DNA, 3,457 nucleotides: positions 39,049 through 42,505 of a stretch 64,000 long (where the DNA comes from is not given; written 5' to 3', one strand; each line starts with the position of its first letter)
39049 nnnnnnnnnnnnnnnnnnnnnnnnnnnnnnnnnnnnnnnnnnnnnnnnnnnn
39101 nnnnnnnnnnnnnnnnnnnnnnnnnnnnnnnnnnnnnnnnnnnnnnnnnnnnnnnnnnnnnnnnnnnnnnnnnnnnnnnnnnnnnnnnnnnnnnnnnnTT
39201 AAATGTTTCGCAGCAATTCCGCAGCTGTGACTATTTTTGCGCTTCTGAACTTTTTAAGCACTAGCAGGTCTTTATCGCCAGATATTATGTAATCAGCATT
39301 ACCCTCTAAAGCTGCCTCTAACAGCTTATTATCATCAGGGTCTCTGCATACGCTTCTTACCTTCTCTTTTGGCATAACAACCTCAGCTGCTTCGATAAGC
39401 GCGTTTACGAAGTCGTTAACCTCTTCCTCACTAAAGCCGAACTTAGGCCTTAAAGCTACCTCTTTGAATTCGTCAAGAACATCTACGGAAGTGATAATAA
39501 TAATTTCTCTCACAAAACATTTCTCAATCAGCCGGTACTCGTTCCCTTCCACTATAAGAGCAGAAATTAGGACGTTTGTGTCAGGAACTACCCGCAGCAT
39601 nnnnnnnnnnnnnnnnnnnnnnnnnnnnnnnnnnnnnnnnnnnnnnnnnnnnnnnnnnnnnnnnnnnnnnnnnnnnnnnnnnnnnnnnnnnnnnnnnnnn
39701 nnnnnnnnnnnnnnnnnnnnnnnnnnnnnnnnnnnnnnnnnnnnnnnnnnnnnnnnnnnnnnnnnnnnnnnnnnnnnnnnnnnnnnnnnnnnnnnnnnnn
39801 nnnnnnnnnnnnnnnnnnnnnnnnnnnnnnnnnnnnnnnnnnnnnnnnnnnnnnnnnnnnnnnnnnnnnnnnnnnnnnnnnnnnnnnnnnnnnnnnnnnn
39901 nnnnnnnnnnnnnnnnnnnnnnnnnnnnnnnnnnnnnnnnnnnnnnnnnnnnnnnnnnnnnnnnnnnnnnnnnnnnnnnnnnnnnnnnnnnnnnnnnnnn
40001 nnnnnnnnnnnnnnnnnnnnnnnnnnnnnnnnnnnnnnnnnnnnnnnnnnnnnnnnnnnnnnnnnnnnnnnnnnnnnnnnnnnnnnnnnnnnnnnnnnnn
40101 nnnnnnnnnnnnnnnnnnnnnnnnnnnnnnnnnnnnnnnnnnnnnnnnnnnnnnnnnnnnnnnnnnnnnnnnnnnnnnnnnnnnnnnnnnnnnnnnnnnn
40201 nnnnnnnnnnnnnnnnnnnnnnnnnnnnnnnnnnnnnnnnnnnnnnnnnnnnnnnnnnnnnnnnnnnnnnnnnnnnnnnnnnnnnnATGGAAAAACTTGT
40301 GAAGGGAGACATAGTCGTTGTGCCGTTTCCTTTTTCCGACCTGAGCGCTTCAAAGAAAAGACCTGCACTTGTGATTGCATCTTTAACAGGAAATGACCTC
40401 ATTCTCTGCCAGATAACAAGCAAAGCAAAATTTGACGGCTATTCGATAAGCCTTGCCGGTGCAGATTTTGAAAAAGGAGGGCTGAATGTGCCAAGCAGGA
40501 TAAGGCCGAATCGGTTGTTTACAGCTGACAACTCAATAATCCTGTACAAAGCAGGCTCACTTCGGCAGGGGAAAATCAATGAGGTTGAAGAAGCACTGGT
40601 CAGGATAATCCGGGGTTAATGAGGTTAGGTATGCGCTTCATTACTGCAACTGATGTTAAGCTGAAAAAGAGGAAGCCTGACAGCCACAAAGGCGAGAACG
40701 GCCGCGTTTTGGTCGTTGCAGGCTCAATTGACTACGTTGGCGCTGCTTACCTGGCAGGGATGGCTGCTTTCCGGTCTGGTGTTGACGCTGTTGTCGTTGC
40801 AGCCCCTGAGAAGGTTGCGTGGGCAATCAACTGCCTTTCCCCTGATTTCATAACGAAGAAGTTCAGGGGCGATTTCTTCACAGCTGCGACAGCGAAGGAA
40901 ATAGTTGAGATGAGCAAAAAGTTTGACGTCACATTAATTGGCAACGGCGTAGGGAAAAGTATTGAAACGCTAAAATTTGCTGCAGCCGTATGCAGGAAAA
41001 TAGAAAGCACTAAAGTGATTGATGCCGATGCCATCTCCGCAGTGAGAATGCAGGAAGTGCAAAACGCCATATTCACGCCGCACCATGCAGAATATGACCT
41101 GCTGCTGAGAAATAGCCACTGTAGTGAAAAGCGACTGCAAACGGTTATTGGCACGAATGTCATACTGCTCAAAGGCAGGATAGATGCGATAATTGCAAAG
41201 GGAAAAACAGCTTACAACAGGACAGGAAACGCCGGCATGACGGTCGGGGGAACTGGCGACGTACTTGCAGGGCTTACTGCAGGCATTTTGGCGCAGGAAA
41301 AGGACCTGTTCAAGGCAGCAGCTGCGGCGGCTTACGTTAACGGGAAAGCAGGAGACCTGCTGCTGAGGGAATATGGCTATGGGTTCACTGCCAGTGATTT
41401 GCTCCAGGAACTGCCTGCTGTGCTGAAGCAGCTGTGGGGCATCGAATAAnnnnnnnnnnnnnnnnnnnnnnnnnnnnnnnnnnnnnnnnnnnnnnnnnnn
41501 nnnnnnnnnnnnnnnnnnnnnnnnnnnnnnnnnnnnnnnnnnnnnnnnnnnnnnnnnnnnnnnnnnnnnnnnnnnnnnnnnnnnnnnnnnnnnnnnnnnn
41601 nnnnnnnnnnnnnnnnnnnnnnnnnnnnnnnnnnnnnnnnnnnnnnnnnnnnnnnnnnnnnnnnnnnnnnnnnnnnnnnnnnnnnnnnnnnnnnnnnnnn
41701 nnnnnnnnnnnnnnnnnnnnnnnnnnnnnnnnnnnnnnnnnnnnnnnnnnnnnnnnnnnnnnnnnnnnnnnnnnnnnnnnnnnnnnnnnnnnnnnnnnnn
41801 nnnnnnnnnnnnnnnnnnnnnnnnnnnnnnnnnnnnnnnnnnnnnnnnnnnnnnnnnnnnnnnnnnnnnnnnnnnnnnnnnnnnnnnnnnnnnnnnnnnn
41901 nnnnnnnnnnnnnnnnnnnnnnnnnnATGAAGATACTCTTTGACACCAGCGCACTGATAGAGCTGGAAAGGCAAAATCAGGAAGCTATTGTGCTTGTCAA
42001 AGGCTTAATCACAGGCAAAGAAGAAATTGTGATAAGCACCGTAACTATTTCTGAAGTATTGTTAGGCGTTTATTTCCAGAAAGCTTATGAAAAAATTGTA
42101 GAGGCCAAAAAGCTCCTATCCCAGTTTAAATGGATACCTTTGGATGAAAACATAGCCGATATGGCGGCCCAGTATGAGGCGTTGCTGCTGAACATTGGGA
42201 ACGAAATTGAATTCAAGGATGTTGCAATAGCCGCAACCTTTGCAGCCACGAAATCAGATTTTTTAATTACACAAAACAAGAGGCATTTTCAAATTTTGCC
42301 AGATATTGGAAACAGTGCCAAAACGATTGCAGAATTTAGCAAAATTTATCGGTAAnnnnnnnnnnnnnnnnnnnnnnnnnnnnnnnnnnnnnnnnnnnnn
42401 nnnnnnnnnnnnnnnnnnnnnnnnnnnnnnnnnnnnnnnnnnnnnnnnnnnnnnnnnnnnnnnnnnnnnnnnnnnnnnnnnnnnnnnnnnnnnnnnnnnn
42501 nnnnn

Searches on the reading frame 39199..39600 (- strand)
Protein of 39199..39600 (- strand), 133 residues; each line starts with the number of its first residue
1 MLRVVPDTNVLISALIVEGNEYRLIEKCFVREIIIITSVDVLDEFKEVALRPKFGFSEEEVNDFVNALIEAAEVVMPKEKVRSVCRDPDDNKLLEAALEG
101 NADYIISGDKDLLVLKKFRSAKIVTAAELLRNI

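Call 54: search_protein_families(library=pfam, max_evalue=0.01, proteins=[window:39199-39600:-])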
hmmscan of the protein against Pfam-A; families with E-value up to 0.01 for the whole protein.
window:39199-39600:- (133 aa): 4 families
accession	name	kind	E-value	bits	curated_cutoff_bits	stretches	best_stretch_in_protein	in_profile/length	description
PF13470.12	PIN_3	-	4.5e-20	73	27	1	3-111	1-115/115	PIN domain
PF10130.15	PIN_2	-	0.00035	21.2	22.4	1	7-113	3-116/133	PIN domain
PF01850.27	PIN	-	0.00048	21.2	23.6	1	4-113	1-115/120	PIN domain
PF24109.1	DUF7384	-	0.0057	17.1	27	0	3-113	6-105/153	Family of unknown function (DUF7384)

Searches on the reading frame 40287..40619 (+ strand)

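Call 54: search_protein_families(library=pfam, max_evalue=0.01, proteins=[window:40287-40619:+])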
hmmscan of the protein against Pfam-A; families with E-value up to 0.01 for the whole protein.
window:40287-40619:+ (110 aa): 2 families
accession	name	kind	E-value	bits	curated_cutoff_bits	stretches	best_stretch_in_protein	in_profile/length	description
PF02452.23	PemK_toxin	-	4.2e-12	46.7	23.1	1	6-107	2-108/109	PemK-like, MazF-like toxin of type II toxin-antitoxin system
PF11280.13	DUF3081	-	0.0076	16.4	25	0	34-61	20-47/77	Protein of unknown function (DUF3081)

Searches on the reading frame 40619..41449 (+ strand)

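Call 52: search_protein_families(library=pfam, max_evalue=0.01, proteins=[window:40619-41449:+])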
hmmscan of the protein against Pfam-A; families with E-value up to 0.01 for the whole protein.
window:40619-41449:+ (276 aa): 2 families
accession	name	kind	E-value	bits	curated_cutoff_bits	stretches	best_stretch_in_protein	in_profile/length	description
PF01256.23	Carb_kinase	-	6.3e-47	160.5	27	1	30-266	1-241/242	NAD(P)H-hydrate dehydratase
PF08543.17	Phos_pyr_kin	-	0.0053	16.6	27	1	129-240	99-228/246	Phosphomethylpyrimidine kinase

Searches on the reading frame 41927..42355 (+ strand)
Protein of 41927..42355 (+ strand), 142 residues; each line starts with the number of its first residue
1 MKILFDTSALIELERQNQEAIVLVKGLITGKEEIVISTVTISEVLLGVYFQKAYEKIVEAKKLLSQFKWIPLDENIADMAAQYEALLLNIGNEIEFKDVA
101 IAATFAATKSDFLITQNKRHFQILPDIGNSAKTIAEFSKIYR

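Call 54: search_protein_families(library=pfam, max_evalue=0.01, proteins=[window:41927-42355:+])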
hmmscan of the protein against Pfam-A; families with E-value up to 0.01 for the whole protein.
window:41927-42355:+ (142 aa): 2 families
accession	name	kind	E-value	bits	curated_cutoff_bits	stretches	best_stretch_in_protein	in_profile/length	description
PF01850.27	PIN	-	8.5e-12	46.2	23.6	1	3-120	1-114/120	PIN domain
PF13470.12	PIN_3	-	0.0037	18.5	27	1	2-119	1-115/115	PIN domain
